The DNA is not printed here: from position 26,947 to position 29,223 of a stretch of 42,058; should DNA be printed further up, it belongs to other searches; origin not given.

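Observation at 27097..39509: Wsp/Frz-like chemosensory operon wired to a triple-receiver kinase and a divergent REC-EAL: candidate chemosensory-to-phosphorelay-to-c-di-GMP-degradation system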

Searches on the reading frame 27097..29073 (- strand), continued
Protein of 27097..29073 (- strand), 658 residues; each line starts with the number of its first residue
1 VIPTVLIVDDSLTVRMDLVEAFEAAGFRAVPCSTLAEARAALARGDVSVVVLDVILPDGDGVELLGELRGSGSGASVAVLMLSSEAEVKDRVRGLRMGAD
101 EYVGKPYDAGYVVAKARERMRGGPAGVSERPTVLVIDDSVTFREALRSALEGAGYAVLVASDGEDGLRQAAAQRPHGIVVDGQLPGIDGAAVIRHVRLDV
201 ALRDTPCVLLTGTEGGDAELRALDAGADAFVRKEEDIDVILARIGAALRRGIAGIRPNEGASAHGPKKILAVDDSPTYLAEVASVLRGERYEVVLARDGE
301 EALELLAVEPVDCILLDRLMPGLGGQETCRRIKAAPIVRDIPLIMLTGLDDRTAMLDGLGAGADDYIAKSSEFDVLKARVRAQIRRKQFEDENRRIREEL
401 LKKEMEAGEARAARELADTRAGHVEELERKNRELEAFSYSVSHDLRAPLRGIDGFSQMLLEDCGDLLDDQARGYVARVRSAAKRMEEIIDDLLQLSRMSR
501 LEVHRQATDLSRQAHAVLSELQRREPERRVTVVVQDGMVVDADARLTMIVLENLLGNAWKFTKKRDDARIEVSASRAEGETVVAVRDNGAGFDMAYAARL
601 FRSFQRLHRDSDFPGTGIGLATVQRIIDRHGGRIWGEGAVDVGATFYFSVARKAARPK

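Call 18: search_protein_families(library=pfam, proteins=[L001:12351-14318:+, L004:11506-13446:+, L006:12067-13995:+, L002:12014-13342:-, L005:14256-16325:+, L007:12530-14752:+, L007:14692-16926:+, L008:12849-14084:-, L008:14396-16705:+, L008:10064-12574:+], max_evalue=0.0001)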
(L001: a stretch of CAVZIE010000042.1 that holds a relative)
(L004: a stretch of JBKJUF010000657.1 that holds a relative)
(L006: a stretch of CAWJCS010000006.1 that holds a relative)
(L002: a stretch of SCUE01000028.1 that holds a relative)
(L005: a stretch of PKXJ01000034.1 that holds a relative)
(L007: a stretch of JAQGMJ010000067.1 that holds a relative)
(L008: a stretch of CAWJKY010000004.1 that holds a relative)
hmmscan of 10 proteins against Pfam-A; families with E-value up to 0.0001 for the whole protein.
L001:12351-14318:+ (655 aa): 5 families
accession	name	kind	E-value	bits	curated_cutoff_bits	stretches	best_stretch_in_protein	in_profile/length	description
PF00072.30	Response_reg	-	1.3e-36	125.5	30.2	2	27-128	1-100/111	Response regulator receiver domain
PF02518.31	HATPase_c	-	8.5e-24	84.6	26.4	1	405-515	2-109/111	Histidine kinase-, DNA gyrase B-, and HSP90-like ATPase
PF08448.16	PAS_4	-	5.4e-13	49.6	23.1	1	168-276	1-110/110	PAS fold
PF00512.31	HisKA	-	2.2e-07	31.3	26.9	1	293-363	5-64/66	His Kinase A (phospho-acceptor) domain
PF00989.32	PAS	-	1.1e-05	25.8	22.6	0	162-271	1-113/113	PAS fold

L004:11506-13446:+ (646 aa): 7 families
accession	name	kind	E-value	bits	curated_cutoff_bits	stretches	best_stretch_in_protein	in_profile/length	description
PF00072.30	Response_reg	-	2.5e-33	115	30.2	2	531-641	1-110/111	Response regulator receiver domain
PF02518.31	HATPase_c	-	3.6e-25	89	26.4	1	399-508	2-109/111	Histidine kinase-, DNA gyrase B-, and HSP90-like ATPase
PF00512.31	HisKA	-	1.1e-09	38.6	26.9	1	288-357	4-65/66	His Kinase A (phospho-acceptor) domain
PF08448.16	PAS_4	-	2.7e-09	37.6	23.1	1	156-271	1-109/110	PAS fold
PF13188.13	PAS_8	-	2.9e-07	30.6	21.8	1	151-190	2-43/65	PAS domain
PF13426.13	PAS_9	-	3.9e-07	30.7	27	1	160-269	1-103/103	PAS domain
PF00989.32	PAS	-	4.6e-06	27.1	22.6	1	152-188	3-39/113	PAS fold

L006:12067-13995:+ (642 aa): 3 families
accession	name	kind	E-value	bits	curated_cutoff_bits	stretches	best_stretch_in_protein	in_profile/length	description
PF00072.30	Response_reg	-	8.2e-38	129.4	30.2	2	515-626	1-110/111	Response regulator receiver domain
PF02518.31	HATPase_c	-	6.5e-24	84.9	26.4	1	379-491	2-110/111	Histidine kinase-, DNA gyrase B-, and HSP90-like ATPase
PF00512.31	HisKA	-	5.1e-06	26.9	26.9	1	273-335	3-64/66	His Kinase A (phospho-acceptor) domain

L002:12014-13342:- (442 aa): 2 families
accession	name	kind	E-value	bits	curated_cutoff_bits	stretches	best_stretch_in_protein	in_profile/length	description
PF01408.29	GFO_IDH_MocA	-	1.7e-16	61.5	24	1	90-213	2-120/120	Oxidoreductase family, NAD-binding Rossmann fold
PF22725.1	GFO_IDH_MocA_C3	-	1.1e-05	25.8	27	1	221-331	1-119/124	GFO/IDH/MocA C-terminal domain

L005:14256-16325:+ (689 aa): 0 families

L007:12530-14752:+ (740 aa): 3 families
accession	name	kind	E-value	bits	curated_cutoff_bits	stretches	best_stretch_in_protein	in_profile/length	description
PF08668.18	HDOD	-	8.4e-38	130.3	22.9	1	37-232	1-196/196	HDOD domain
PF02518.31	HATPase_c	-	5.6e-17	62.6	26.4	1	624-737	2-109/111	Histidine kinase-, DNA gyrase B-, and HSP90-like ATPase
PF01966.28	HD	-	2.5e-05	25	22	0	134-249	3-110/116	HD domain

L007:14692-16926:+ (744 aa): 5 families
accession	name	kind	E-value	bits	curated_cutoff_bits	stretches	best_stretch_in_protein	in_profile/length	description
PF00563.25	EAL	-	1.1e-77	261.1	31.3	1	498-732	3-236/236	EAL domain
PF00990.26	GGDEF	-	4.1e-49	166.9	23.8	1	320-476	1-160/161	Diguanylate cyclase, GGDEF domain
PF00072.30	Response_reg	-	2.6e-24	86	30.2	1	52-162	1-111/111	Response regulator receiver domain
PF08448.16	PAS_4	-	2e-08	34.8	23.1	1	193-310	2-109/110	PAS fold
PF00989.32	PAS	-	1.8e-07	31.6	22.6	1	189-286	4-101/113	PAS fold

L008:12849-14084:- (411 aa): 2 families
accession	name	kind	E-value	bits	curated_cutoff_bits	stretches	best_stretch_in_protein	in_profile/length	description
PF00563.25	EAL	-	5.5e-54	183.5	31.3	1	161-392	4-236/236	EAL domain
PF00072.30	Response_reg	-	6.4e-09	36.4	30.2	1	32-142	1-106/111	Response regulator receiver domain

L008:14396-16705:+ (769 aa): 4 families
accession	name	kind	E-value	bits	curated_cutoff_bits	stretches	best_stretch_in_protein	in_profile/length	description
PF00563.25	EAL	-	1.2e-66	225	31.3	1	516-746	3-235/236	EAL domain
PF00990.26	GGDEF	-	2.1e-45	154.8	23.8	1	340-493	1-159/161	Diguanylate cyclase, GGDEF domain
PF12860.13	PAS_7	-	3.2e-20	72.8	27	1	220-333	1-114/115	PAS fold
PF08448.16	PAS_4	-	5.9e-05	23.7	23.1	0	220-330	1-109/110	PAS fold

L008:10064-12574:+ (836 aa): 3 families
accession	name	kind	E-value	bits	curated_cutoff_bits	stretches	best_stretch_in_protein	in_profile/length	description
PF00072.30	Response_reg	-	3.7e-91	301.2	30.2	4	265-377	1-111/111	Response regulator receiver domain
PF02518.31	HATPase_c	-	2.8e-25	89.3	26.4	1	576-686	1-108/111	Histidine kinase-, DNA gyrase B-, and HSP90-like ATPase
PF00512.31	HisKA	-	7.2e-08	32.8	26.9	1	452-533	4-64/66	His Kinase A (phospho-acceptor) domain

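Call 24: find_related_loci(query=A1, collection=metagenome_contigs, flank=10000)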
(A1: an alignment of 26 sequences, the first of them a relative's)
Query A1 (658 aa) in metagenome_contigs; peptide patterns used: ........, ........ (x = any residue, [..] = any of these).
600 stretches matched a pattern (row limit reached: there are more); 596 encode a relative of the query (tblastn E <= 1e-3); the best 80 are kept; 80 distinct loci.
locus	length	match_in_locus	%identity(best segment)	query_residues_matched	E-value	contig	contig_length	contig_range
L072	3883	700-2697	68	4-656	0e+0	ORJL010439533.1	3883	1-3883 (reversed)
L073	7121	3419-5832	61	4-658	0e+0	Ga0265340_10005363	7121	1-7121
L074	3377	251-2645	62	4-651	0e+0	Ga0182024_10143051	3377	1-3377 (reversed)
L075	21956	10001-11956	61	1-650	0e+0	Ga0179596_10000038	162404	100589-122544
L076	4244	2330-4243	62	1-635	0e+0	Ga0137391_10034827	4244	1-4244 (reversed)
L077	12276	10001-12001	60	2-655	0e+0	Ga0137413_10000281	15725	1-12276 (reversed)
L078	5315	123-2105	62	3-654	0e+0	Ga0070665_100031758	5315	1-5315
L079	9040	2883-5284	54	4-650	0e+0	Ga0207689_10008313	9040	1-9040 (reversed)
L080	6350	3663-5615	52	4-650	0e+0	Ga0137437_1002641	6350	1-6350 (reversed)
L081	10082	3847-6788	53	5-650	0e+0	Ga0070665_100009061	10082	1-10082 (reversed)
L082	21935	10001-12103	50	5-646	9e-180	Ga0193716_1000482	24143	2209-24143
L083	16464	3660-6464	48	2-657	1e-175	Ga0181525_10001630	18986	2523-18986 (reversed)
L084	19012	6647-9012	57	5-650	0e+0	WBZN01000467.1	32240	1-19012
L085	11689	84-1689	66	109-652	5e-167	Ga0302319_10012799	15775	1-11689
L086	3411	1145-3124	49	1-632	6e-172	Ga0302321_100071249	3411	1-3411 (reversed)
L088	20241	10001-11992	46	1-634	2e-158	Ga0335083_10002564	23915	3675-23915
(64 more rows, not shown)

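Call 26: find_encoding_contigs(protein=P0009, flank=10000, max_places=1)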
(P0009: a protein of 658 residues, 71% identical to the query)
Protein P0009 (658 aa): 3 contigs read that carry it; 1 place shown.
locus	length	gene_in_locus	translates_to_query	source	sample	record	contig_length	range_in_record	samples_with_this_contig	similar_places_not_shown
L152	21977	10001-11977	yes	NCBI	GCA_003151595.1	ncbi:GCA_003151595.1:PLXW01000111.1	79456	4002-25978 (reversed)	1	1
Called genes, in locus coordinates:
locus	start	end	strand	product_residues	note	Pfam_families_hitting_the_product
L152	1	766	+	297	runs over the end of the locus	PF13813:MBOAT_2, PF12482:DUF3701 (weak)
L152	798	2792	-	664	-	PF00072:Response_reg, PF00989:PAS, PF08448:PAS_4 (weak), PF08447:PAS_3, PF13426:PAS_9, PF00512:HisKA, PF02518:HATPase_c, PF00072:Response_reg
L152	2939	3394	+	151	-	PF01584:CheW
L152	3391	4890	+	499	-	PF01739:CheR, PF13489:Methyltransf_23 (weak), PF08241:Methyltransf_11 (faint), PF13649:Methyltransf_25 (faint), PF13847:Methyltransf_31 (faint), PF08242:Methyltransf_12 (weak), PF13432:TPR_16 (faint)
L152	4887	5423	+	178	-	PF01584:CheW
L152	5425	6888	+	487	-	PF05227:CHASE3, PF00015:MCPsignal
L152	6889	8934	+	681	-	PF01627:Hpt, PF02518:HATPase_c, PF01584:CheW, PF00072:Response_reg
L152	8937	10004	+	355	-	PF00072:Response_reg, PF01339:CheB_methylest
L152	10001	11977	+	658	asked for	PF00072:Response_reg, PF00512:HisKA, PF02518:HATPase_c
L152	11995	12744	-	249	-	PF02146:SIR2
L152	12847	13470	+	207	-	PF00596:Aldolase_II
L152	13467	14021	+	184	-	PF03079:ARD, PF07883:Cupin_2 (faint)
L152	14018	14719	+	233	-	PF00702:Hydrolase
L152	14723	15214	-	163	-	-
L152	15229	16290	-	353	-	PF02779:Transket_pyr, PF02780:Transketolase_C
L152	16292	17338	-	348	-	PF00676:E1_dh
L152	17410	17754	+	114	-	PF04362:Iron_traffic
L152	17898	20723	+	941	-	PF02985:HEAT (faint), PF12717:Cnd1 (faint), PF03130:HEAT_PBS (faint), PF13513:HEAT_EZ (faint), PF01602:Adaptin_N (faint), PF13646:HEAT_2, PF00437:T2SSE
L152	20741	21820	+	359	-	PF00437:T2SSE, PF25199:nSTAND_NTPase5 (weak), PF13191:AAA_16 (weak), PF20720:nSTAND3 (faint), PF13401:AAA_22 (weak), PF00004:AAA (faint)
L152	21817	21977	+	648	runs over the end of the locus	PF23774:TPR_GEMI5 (faint), PF01636:APH (faint), PF00069:Pkinase, PF07714:PK_Tyr_Ser-Thr, PF14531:Kinase-like (faint), PF03109:ABC1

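Call 27: find_encoding_contigs(protein=P0015, flank=10000, max_places=1)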
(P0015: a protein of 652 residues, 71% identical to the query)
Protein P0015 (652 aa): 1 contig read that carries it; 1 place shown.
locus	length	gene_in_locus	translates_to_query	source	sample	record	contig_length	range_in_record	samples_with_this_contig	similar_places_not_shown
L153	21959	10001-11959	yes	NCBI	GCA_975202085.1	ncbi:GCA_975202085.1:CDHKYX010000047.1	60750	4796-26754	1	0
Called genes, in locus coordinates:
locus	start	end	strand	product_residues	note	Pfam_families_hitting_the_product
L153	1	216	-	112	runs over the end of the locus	PF01022:HTH_5, PF12840:HTH_20, PF09339:HTH_IclR (weak)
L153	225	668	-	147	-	PF02566:OsmC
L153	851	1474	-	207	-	-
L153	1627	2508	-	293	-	PF04542:Sigma70_r2, PF08281:Sigma70_r4_2, PF04545:Sigma70_r4, PF13490:zf-HC2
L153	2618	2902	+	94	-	-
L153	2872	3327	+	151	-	PF01584:CheW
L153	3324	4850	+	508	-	PF01739:CheR, PF13489:Methyltransf_23 (weak), PF13649:Methyltransf_25 (faint), PF08241:Methyltransf_11 (weak), PF08242:Methyltransf_12 (weak), PF07719:TPR_2 (faint)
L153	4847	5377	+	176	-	PF01584:CheW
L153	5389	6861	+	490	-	PF12729:4HB_MCP_1, PF05227:CHASE3, PF00015:MCPsignal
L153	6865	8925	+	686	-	PF01627:Hpt, PF02518:HATPase_c, PF01584:CheW (weak), PF00072:Response_reg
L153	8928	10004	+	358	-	PF00072:Response_reg, PF01339:CheB_methylest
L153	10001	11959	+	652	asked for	PF00072:Response_reg, PF00512:HisKA, PF02518:HATPase_c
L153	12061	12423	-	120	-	-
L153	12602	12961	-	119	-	PF07238:PilZ (weak)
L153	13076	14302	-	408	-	PF07920:DUF1684, PF05036:SPOR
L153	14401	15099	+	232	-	PF01904:DUF72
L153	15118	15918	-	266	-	PF05690:ThiG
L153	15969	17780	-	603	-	PF00501:AMP-binding, PF23562:AMP-binding_C_3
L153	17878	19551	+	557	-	PF17391:Urocanase_N, PF01175:Urocanase, PF17392:Urocanase_C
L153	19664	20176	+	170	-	-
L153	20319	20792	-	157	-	PF01797:Y1_Tnp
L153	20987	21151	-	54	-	PF09723:Zn_ribbon_8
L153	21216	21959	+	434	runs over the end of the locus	PF01979:Amidohydro_1, PF07969:Amidohydro_3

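Call 28: find_encoding_contigs(protein=P0021, flank=10000, max_places=1)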
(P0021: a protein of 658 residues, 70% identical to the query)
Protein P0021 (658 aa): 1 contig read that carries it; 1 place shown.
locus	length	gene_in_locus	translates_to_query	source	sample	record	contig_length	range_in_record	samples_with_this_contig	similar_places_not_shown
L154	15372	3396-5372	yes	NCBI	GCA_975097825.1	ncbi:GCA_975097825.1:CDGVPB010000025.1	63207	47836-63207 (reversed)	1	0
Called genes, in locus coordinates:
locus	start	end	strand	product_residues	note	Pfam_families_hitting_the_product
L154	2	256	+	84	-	?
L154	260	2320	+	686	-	PF01627:Hpt, PF02518:HATPase_c, PF01584:CheW, PF00072:Response_reg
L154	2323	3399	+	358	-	PF00072:Response_reg, PF01339:CheB_methylest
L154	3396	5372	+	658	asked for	PF00072:Response_reg, PF00512:HisKA, PF02518:HATPase_c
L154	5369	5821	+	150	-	PF00072:Response_reg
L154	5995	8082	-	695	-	PF00456:Transketolase_N, PF02779:Transket_pyr, PF02780:Transketolase_C, PF22613:Transketolase_C_1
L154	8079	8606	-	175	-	PF02502:LacAB_rpiB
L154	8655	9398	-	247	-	PF01182:Glucosamine_iso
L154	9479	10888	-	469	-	PF00479:G6PD_N, PF02781:G6PD_C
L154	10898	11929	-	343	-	PF03446:NAD_binding_2, PF03807:F420_oxidored (weak), PF00393:6PGD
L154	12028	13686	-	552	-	PF00342:PGI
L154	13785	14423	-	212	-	PF00300:His_Phos_1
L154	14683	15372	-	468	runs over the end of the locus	-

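Call 29: find_encoding_contigs(protein=P0029, flank=10000, max_places=1)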
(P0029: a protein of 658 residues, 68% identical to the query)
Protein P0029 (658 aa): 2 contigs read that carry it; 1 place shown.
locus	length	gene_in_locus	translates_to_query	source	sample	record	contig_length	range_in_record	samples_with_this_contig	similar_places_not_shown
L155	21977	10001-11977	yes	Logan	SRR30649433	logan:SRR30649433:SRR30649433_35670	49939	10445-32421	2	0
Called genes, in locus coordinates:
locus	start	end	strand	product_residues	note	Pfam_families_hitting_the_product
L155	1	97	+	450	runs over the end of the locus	PF13606:Ank_3 (faint), PF12796:Ank_2, PF13637:Ank_4, PF00023:Ank (weak), PF13857:Ank_5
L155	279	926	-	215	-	PF00903:Glyoxalase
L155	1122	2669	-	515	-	PF00072:Response_reg, PF00512:HisKA, PF02518:HATPase_c, PF00072:Response_reg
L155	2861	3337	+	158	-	PF01584:CheW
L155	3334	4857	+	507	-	PF13649:Methyltransf_25 (faint), PF13428:TPR_14 (faint), PF01739:CheR, PF13489:Methyltransf_23 (weak), PF08242:Methyltransf_12 (faint), PF07719:TPR_2 (faint)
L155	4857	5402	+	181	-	PF01584:CheW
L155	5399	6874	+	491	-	PF12729:4HB_MCP_1, PF05227:CHASE3, PF00015:MCPsignal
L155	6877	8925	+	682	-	PF01627:Hpt, PF02518:HATPase_c, PF01584:CheW, PF00072:Response_reg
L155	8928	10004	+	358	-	PF00072:Response_reg, PF01339:CheB_methylest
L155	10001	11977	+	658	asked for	PF00072:Response_reg, PF23198:PDE8A_N (faint), PF00072:Response_reg, PF00512:HisKA, PF02518:HATPase_c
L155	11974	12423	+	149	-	PF00072:Response_reg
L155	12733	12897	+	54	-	-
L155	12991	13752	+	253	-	-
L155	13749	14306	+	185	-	-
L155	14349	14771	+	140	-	-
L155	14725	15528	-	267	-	-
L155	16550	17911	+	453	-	PF00394:Cu-oxidase (faint), PF07731:Cu-oxidase_2 (weak), PF07732:Cu-oxidase_3, PF07731:Cu-oxidase_2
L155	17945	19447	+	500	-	PF02321:OEP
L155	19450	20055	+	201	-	PF00034:Cytochrom_C, PF13442:Cytochrome_CBB3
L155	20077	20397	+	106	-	PF18914:DUF5666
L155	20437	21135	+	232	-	-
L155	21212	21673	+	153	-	PF13474:SnoaL_3, PF14534:DUF4440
